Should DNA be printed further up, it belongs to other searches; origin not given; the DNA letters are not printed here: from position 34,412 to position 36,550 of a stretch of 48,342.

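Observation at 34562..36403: Virion-associated FN3-LamG-GH29 alpha-L-fucosidase fusion in the tail-fibre position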

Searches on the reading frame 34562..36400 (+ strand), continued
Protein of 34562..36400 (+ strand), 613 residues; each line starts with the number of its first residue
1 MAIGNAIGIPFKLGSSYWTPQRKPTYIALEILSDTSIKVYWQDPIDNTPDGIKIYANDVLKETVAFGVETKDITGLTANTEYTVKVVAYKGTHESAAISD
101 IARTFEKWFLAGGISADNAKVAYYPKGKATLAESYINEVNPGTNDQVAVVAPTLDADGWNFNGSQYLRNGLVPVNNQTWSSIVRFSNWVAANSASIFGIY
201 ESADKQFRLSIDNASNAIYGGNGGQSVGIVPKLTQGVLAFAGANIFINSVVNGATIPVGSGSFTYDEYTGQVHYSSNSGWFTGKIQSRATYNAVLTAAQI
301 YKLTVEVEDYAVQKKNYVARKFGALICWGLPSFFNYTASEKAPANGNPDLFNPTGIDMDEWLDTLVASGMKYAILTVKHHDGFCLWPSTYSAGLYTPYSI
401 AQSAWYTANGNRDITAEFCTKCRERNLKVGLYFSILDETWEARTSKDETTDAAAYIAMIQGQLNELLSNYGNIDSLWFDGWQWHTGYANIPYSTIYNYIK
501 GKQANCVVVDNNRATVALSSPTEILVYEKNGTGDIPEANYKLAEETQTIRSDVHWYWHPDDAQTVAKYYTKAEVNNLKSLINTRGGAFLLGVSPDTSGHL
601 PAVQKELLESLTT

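Call 9: find_homologous_proteins(query=window:34562-36400:+, max_evalue=0.00001)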
Query window:34562-36400:+ (613 aa): 975 proteins with E <= 0.00001 among 7542 candidates; the best 120 are listed.
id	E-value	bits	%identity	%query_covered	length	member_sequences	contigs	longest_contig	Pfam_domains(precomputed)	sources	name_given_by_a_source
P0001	0.0e+0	1408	100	100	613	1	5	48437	PF01120.24,PF00041.28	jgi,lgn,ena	jgi:hypothetical protein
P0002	2.7e-170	586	48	100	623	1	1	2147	PF01120.24,PF00041.28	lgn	-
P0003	3.5e-170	585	49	100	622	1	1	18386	PF01120.24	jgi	jgi:hypothetical protein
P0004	1.2e-162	561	47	99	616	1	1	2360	PF01120.24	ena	-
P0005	7.5e-160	551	46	97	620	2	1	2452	PF01120.24,PF00041.28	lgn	-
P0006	3.3e-158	546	47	97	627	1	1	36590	PF13385.14,PF01120.24,PF00041.28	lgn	-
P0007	2.4e-155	536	46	97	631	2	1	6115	PF01120.24,PF00041.28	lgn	-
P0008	9.1e-154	531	46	98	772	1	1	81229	PF01120.24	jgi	jgi:hypothetical protein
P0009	5.1e-150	519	43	97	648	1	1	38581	PF01120.24,PF00041.28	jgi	jgi:alpha-L-fucosidase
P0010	8.0e-149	515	45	98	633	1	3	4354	PF13385.14,PF01120.24,PF00041.28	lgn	-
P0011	3.4e-148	513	45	96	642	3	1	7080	PF01120.24,PF00041.28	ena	-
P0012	5.8e-141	489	43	97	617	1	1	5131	PF01120.24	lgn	-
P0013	1.8e-139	484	43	96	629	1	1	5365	PF01120.24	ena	-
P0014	3.9e-137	476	44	98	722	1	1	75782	PF01120.24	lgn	-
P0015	1.1e-119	419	40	98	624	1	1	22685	PF01120.24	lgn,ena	-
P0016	6.5e-119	416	40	86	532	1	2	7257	PF01120.24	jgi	jgi:hypothetical protein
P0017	2.6e-115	404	40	98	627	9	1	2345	PF01120.24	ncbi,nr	ncbi:MAG TPA: alpha-L-fucosidase [archaeon]|nr:alpha-L-fucosidase [archaeon]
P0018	6.6e-113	396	38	98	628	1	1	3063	PF01120.24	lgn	-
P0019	1.3e-112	395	40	88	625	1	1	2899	PF01120.24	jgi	jgi:hypothetical protein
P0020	1.4e-105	372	40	88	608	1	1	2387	PF14871.13,PF01120.24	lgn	-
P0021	5.4e-102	360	40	81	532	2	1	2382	PF13385.14,PF01120.24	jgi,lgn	-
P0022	3.0e-98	348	39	81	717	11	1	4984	PF01120.24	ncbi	-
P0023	1.5e-93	332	39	82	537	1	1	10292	PF01120.24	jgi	jgi:alpha-L-fucosidase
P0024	2.3e-91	325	39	82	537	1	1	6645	PF01120.24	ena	-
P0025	1.1e-75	273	44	49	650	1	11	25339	PF01120.24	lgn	-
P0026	2.1e-57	213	39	49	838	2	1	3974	PF09603.16,PF01120.24,PF13753.13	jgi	jgi:uncharacterized protein (TIGR02145 family)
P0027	9.3e-55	204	40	47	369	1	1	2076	PF01120.24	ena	-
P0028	2.8e-51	193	37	48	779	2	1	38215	PF01120.24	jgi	jgi:alpha-L-fucosidase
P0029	1.3e-50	190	37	53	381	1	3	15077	PF01120.24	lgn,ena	-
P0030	1.3e-48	184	37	50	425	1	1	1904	PF01120.24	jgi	jgi:alpha-L-fucosidase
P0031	5.9e-48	182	35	54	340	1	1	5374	PF01120.24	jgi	jgi:alpha-L-fucosidase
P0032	1.4e-47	180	35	50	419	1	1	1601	PF01120.24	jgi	jgi:alpha-L-fucosidase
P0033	5.2e-47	179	34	55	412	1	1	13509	PF01120.24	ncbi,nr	ncbi:MAG: alpha-L-fucosidase [Chitinispirillaceae bacterium]|nr:alpha-L-fucosidase [Chitinispirillac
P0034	8.9e-47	178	37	49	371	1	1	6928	PF01120.24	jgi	jgi:alpha-L-fucosidase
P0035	1.0e-46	178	35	51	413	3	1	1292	PF14871.13,PF01120.24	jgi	jgi:alpha-L-fucosidase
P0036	1.1e-46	178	34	50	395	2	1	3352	PF01120.24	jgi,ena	-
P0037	2.2e-46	177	35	51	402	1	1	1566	PF01120.24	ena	-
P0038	4.7e-46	175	32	65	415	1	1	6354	PF01120.24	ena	-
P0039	5.1e-46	175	28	50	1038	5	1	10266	PF14871.13,PF00754.32,PF22633.4,PF25275.2,PF01120.24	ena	-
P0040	6.6e-46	175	34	61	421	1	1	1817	PF01120.24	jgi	jgi:alpha-L-fucosidase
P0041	7.6e-46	175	28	48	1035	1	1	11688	PF14871.13,PF00754.32,PF22633.4,PF16871.12,PF01120.24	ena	-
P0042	1.2e-45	174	33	50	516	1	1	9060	PF00754.32,PF22633.4,PF01120.24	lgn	-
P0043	1.4e-45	174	35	51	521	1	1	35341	PF14871.13,PF13715.13,PF14686.13,PF17802.8,PF01120.24,PF13620.13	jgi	jgi:alpha-L-fucosidase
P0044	1.7e-45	174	34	48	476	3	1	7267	PF01120.24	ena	-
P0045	5.6e-45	172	33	51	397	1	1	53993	PF01120.24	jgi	jgi:alpha-L-fucosidase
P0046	2.8e-44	170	36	48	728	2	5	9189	PF01120.24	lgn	-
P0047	5.6e-44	169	36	48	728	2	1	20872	PF13385.14,PF01120.24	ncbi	-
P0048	1.0e-43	168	36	51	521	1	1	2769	PF14871.13,PF13715.13,PF14686.13,PF01120.24,PF13620.13,PF22904.4,PF17210.10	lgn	-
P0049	4.9e-43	165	35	48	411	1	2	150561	PF01120.24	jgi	jgi:hypothetical protein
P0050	6.4e-43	165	29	70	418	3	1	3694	PF01120.24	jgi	jgi:hypothetical protein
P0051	6.9e-43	165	33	63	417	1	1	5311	PF01120.24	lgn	-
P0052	1.7e-42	164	35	48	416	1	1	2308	PF01120.24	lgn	-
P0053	2.6e-42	163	35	51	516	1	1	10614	PF13715.13,PF14686.13,PF01120.24,PF13620.13,PF17210.10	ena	-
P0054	3.4e-42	163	35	49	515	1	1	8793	PF01120.24,PF13620.13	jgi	jgi:hypothetical protein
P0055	3.1e-41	160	36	48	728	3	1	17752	PF13385.14,PF01120.24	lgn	-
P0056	7.3e-41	158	35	50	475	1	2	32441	PF00754.32,PF01120.24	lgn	-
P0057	8.0e-41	158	30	45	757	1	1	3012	PF14871.13,PF00754.32,PF01120.24,PF24135.2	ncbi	ncbi:MAG: hypothetical protein D6714_07710, partial [Bacteroidetes bacterium]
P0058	3.1e-40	156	33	53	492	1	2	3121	PF00754.32,PF22633.4,PF01120.24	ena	-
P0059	5.9e-40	155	26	50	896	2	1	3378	PF14871.13,PF01120.24,PF16757.12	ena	-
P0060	7.8e-40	155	34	50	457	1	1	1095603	PF00754.32,PF22633.4,PF01120.24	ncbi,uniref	ncbi:alpha-L-fucosidase [Streptomyces sioyaensis]|uniref:alpha-L-fucosidase n=1 Tax=Streptomyces sio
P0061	1.2e-39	154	36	47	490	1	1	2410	PF00754.32,PF01120.24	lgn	-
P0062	1.2e-39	154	33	54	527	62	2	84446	PF00754.32,PF01120.24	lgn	-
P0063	1.9e-39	154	35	49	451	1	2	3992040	PF00754.32,PF22633.4,PF01120.24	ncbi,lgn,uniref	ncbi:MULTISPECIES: alpha-L-fucosidase [Streptomyces]|uniref:alpha-L-fucosidase n=1 Tax=Streptomyces 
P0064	2.7e-39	153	31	61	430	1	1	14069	PF01120.24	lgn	-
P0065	6.7e-39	152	33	49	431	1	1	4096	PF01120.24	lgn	-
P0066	1.3e-38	151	28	41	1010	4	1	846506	PF14871.13,PF00754.32,PF01120.24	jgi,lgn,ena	-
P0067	1.6e-38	151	31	62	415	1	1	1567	PF01120.24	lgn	-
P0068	1.7e-38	151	34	50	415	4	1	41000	PF01120.24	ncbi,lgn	ncbi:MAG: alpha-L-fucosidase [Chitinispirillaceae bacterium]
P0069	2.2e-38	150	34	49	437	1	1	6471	PF01120.24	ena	-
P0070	4.1e-38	149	39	23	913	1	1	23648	PF14871.13,PF00754.32,PF01120.24,PF16757.12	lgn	-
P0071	4.2e-38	149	34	48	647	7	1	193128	PF00754.32,PF22633.4,PF14200.13,PF01120.24,PF00652.29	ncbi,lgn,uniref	ncbi:RICIN domain-containing protein [Streptomyces sp. NPDC021562]|uniref:RICIN domain-containing pr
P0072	4.4e-38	149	33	52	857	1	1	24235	PF12951.14,PF00754.32,PF07589.17,PF22633.4,PF01120.24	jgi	jgi:autotransporter-associated beta strand protein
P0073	8.1e-38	148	33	50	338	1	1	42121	PF01120.24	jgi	jgi:alpha-L-fucosidase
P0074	1.5e-37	147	34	46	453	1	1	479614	PF00754.32,PF22633.4,PF01120.24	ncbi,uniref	ncbi:alpha-L-fucosidase [Streptomyces sp. NPDC048637]|uniref:alpha-L-fucosidase n=1 Tax=Streptomyces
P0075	2.2e-37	147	31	53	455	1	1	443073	PF00754.32,PF22633.4,PF01120.24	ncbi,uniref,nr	ncbi:alpha-L-fucosidase [Streptomyces coffeae]|uniref:alpha-L-fucosidase n=1 Tax=Streptomyces coffea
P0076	3.3e-37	146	31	65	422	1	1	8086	PF01120.24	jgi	jgi:alpha-L-fucosidase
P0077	4.2e-37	146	32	52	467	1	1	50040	PF00754.32,PF22633.4,PF01120.24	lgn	-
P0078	6.4e-37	145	33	47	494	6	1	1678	PF00754.32,PF22633.4,PF01120.24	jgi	jgi:alpha-L-fucosidase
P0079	8.9e-37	145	31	53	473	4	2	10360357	PF00754.32,PF22633.4,PF01120.24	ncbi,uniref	ncbi:hypothetical protein GCM10009680_53910 [Streptomyces yatensis]|uniref:alpha-L-fucosidase n=1 Ta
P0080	1.1e-36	145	33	49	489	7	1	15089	PF00754.32,PF22633.4,PF01120.24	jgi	jgi:alpha-L-fucosidase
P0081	3.0e-36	143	33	47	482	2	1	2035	PF00754.32,PF01120.24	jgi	jgi:alpha-L-fucosidase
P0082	3.9e-36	143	34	52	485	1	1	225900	PF00754.32,PF22633.4,PF01120.24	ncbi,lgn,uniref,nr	ncbi:alpha-L-fucosidase [Pedobacter psychrodurus]|uniref:alpha-L-fucosidase n=1 Tax=Pedobacter psych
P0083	1.2e-35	141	34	48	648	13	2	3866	PF00754.32,PF14200.13,PF01120.24,PF00652.29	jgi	jgi:alpha-L-fucosidase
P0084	1.3e-35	141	32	49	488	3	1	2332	PF00754.32,PF01120.24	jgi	jgi:alpha-L-fucosidase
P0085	1.3e-35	141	33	48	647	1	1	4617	PF00754.32,PF22633.4,PF14200.13,PF01120.24,PF00652.29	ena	-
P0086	1.3e-35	141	33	48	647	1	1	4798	PF00754.32,PF22633.4,PF14200.13,PF01120.24,PF00652.29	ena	-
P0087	1.4e-35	141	33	52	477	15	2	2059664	PF00754.32,PF22633.4,PF01120.24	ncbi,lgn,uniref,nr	ncbi:hypothetical protein Stube_62580 [Streptomyces tubercidicus]|uniref:alpha-L-fucosidase n=2 Tax=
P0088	1.5e-35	141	32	50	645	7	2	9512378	PF00754.32,PF22633.4,PF14200.13,PF01120.24,PF00652.29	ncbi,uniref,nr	ncbi:RICIN domain-containing protein [Streptomyces griseorubiginosus]|uniref:alpha-L-fucosidase n=1 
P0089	1.5e-35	141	32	48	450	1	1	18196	PF00754.32,PF22633.4,PF01120.24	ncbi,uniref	ncbi:alpha-L-fucosidase [Streptomyces tubercidicus]|uniref:alpha-L-fucosidase n=1 Tax=Streptomyces t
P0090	1.8e-35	140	32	48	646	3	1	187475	PF00754.32,PF22633.4,PF14200.13,PF01120.24,PF00652.29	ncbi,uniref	ncbi:RICIN domain-containing protein [Streptomyces sp. NPDC001401]|uniref:RICIN domain-containing pr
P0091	3.0e-35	140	33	50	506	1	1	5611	PF00754.32,PF10518.15,PF22633.4,PF01120.24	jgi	jgi:alpha-L-fucosidase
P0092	8.6e-35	138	32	48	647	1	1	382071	PF00754.32,PF22633.4,PF14200.13,PF01120.24,PF00652.29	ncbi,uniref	ncbi:RICIN domain-containing protein [Streptomyces sp. NPDC001544]|uniref:RICIN domain-containing pr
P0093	8.9e-35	138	31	50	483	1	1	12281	PF00754.32,PF22633.4,PF01120.24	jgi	jgi:alpha-L-fucosidase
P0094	1.3e-34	138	33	48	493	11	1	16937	PF00754.32,PF01120.24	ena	-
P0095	1.3e-34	138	33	48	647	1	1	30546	PF00754.32,PF22633.4,PF14200.13,PF01120.24,PF00652.29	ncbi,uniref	ncbi:RICIN domain-containing protein [Streptomyces sp. NPDC101152]|uniref:RICIN domain-containing pr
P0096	2.7e-34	137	33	47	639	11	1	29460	PF00754.32,PF22633.4,PF14200.13,PF01120.24,PF00652.29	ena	-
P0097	3.4e-34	136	32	48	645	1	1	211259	PF00754.32,PF22633.4,PF14200.13,PF01120.24,PF00652.29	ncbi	ncbi:RICIN domain-containing protein [Streptomyces sp. NPDC001348]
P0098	5.9e-34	135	34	46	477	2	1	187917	PF00754.32,PF22633.4,PF01120.24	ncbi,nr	ncbi:MAG TPA: alpha-L-fucosidase [Acidobacteriaceae bacterium]|nr:alpha-L-fucosidase [Acidobacteriac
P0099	8.5e-34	135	33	48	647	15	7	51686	PF00754.32,PF22633.4,PF14200.13,PF01120.24,PF00652.29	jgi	jgi:alpha-L-fucosidase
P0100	1.0e-33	135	32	48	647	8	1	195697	PF00754.32,PF22633.4,PF14200.13,PF01120.24,PF00652.29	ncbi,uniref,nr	ncbi:RICIN domain-containing protein [Streptomyces sp. CoH27]|uniref:RICIN domain-containing protein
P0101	4.6e-33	133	31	48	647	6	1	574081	PF00754.32,PF22633.4,PF14200.13,PF01120.24,PF00652.29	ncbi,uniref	ncbi:RICIN domain-containing protein [Streptomyces sp. NPDC049541]|uniref:RICIN domain-containing pr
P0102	8.3e-33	132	33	48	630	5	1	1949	PF00754.32,PF22633.4,PF14200.13,PF01120.24,PF00652.29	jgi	jgi:alpha-L-fucosidase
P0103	1.1e-32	131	33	45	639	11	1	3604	PF00754.32,PF14200.13,PF01120.24,PF00652.29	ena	-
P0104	1.4e-32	131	34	47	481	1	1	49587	PF00754.32,PF22633.4,PF01120.24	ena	-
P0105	1.5e-32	131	32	46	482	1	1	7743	PF00754.32,PF22633.4,PF01120.24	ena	-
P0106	1.8e-32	131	30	48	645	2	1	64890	PF00754.32,PF14200.13,PF01120.24,PF00652.29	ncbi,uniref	ncbi:RICIN domain-containing protein [Streptomyces sp. NPDC101455]|uniref:RICIN domain-containing pr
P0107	2.5e-32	130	31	47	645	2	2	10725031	PF00754.32,PF22633.4,PF14200.13,PF01120.24,PF00652.29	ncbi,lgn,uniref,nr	ncbi:alpha-L-fucosidase [Streptomyces sp. NBC_00343]|uniref:alpha-L-fucosidase n=1 Tax=Streptomyces 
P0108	4.3e-32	129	33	47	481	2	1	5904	PF00754.32,PF22633.4,PF01120.24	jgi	jgi:alpha-L-fucosidase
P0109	5.0e-32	129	31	46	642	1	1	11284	PF00754.32,PF22633.4,PF14200.13,PF01120.24,PF00652.29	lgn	-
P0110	8.4e-32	128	34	45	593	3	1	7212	PF00754.32,PF14200.13,PF01120.24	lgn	-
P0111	9.7e-32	128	33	44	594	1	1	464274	PF00754.32,PF22633.4,PF14200.13,PF01120.24,PF00652.29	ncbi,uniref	ncbi:alpha-L-fucosidase [Streptomyces acidicola]|uniref:alpha-L-fucosidase n=1 Tax=Streptomyces acid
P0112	1.4e-31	128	32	47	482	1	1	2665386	PF00754.32,PF22633.4,PF01120.24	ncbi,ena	-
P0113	2.0e-31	127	31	46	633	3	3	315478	PF00754.32,PF14200.13,PF01120.24,PF00652.29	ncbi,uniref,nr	ncbi:alpha-L-fucosidase [Streptomyces heilongjiangensis]|uniref:alpha-L-fucosidase n=1 Tax=Streptomy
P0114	2.0e-31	127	33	46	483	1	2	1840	PF00754.32,PF22633.4,PF01120.24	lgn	-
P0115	2.3e-31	127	33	47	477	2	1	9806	PF00754.32,PF22633.4,PF01120.24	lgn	-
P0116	2.4e-31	127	32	48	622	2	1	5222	PF00754.32,PF22633.4,PF14200.13,PF01120.24,PF00652.29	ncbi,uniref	ncbi:RICIN domain-containing protein [Streptomyces sp. NPDC127079]|uniref:RICIN domain-containing pr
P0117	2.9e-31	127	31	44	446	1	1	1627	PF00754.32,PF22633.4,PF01120.24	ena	-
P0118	3.2e-31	126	32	47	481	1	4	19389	PF00754.32,PF22633.4,PF01120.24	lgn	-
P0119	3.6e-31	126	30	45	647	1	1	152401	PF00754.32,PF22633.4,PF14200.13,PF01120.24,PF00652.29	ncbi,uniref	ncbi:RICIN domain-containing protein [Streptomyces sp. NPDC004542]|uniref:RICIN domain-containing pr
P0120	7.7e-31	125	32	46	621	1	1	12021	PF00754.32,PF22633.4,PF14200.13,PF01120.24,PF00652.29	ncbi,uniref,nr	ncbi:alpha-L-fucosidase [Streptomyces sp. K1PN6]|uniref:alpha-L-fucosidase n=2 Tax=Streptomyces acid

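Call 13: find_encoding_contigs(protein=P0001, flank=10000, max_places=6)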
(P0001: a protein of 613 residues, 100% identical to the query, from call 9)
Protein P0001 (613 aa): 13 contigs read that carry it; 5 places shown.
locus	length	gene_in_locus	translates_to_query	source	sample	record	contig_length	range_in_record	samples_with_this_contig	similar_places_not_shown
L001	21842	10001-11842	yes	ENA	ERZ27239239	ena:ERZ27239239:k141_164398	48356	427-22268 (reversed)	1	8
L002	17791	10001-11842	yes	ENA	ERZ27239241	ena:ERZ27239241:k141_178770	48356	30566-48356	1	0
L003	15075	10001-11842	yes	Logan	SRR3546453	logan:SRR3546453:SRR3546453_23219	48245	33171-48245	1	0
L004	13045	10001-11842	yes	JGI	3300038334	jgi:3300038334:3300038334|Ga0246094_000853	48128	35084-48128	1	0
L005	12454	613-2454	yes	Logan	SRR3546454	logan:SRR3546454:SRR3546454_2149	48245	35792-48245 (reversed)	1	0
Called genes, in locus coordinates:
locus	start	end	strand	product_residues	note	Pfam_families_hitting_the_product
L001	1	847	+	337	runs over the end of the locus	-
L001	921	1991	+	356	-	-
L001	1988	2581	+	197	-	-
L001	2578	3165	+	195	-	-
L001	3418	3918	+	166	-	-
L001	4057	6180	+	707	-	-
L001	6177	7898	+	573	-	-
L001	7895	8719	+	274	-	-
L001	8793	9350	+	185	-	-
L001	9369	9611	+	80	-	-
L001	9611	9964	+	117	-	-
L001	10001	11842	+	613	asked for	PF00041:fn3 (weak), PF01120:Alpha_L_fucos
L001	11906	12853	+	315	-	PF13102:Phage_int_SAM_5 (weak), PF00589:Phage_integrase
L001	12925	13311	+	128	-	-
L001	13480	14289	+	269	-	-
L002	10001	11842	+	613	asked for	PF00041:fn3 (weak), PF01120:Alpha_L_fucos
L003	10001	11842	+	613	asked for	PF00041:fn3 (weak), PF01120:Alpha_L_fucos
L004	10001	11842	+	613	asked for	PF00041:fn3 (weak), PF01120:Alpha_L_fucos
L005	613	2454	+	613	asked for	PF00041:fn3 (weak), PF01120:Alpha_L_fucos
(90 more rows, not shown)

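Call 14: find_encoding_contigs(protein=P0006, flank=10000, max_places=3)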
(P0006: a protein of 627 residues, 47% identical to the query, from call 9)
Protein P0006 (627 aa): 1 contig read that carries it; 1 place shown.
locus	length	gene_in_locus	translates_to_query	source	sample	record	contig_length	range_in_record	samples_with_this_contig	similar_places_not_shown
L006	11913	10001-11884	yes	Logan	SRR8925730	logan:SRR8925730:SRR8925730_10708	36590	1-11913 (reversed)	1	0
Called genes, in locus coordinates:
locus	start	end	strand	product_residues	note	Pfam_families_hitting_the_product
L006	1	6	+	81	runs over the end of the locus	-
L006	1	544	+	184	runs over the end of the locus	PF13489:Methyltransf_23 (weak), PF08241:Methyltransf_11, PF13649:Methyltransf_25 (weak), PF13847:Methyltransf_31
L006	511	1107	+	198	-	PF05050:Methyltransf_21 (weak)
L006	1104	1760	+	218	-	PF04765:TOD1_MUCI70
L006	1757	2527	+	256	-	-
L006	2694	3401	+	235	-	PF00535:Glycos_transf_2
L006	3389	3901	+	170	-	-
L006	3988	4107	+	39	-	-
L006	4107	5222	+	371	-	PF00574:CLP_protease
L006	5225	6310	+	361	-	-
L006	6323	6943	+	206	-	-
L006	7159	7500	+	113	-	-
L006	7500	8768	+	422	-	-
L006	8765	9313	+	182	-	PF20459:DUF6712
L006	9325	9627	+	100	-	-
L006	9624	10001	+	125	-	-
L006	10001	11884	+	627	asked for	PF00041:fn3, PF13385:Laminin_G_3 (weak), PF01120:Alpha_L_fucos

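Call 15: find_encoding_contigs(protein=P0009, flank=10000, max_places=3)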
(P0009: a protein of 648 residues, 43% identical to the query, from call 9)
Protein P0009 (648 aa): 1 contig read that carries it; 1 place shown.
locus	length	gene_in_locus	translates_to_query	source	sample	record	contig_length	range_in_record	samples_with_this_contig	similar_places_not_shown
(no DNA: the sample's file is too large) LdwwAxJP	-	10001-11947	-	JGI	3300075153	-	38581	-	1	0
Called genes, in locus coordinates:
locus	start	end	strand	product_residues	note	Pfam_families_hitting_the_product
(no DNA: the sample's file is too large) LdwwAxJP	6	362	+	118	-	-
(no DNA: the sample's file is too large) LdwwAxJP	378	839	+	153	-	-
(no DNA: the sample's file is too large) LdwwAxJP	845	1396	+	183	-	-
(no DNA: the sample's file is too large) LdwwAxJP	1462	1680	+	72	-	-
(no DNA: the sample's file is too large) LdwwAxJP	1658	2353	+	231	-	-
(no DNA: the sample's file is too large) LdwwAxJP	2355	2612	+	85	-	-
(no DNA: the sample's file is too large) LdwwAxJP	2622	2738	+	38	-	-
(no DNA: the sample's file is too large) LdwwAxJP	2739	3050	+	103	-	-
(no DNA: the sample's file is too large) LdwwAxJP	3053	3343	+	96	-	-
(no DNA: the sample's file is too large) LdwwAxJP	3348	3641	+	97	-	-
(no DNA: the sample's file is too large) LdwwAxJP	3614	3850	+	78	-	-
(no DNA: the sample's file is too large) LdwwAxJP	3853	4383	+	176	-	-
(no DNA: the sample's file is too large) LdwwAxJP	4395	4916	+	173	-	-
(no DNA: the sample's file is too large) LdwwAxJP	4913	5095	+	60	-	-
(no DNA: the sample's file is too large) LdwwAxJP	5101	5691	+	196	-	PF05257:CHAP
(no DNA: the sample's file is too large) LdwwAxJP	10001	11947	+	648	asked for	PF00041:fn3 (faint), PF01120:Alpha_L_fucos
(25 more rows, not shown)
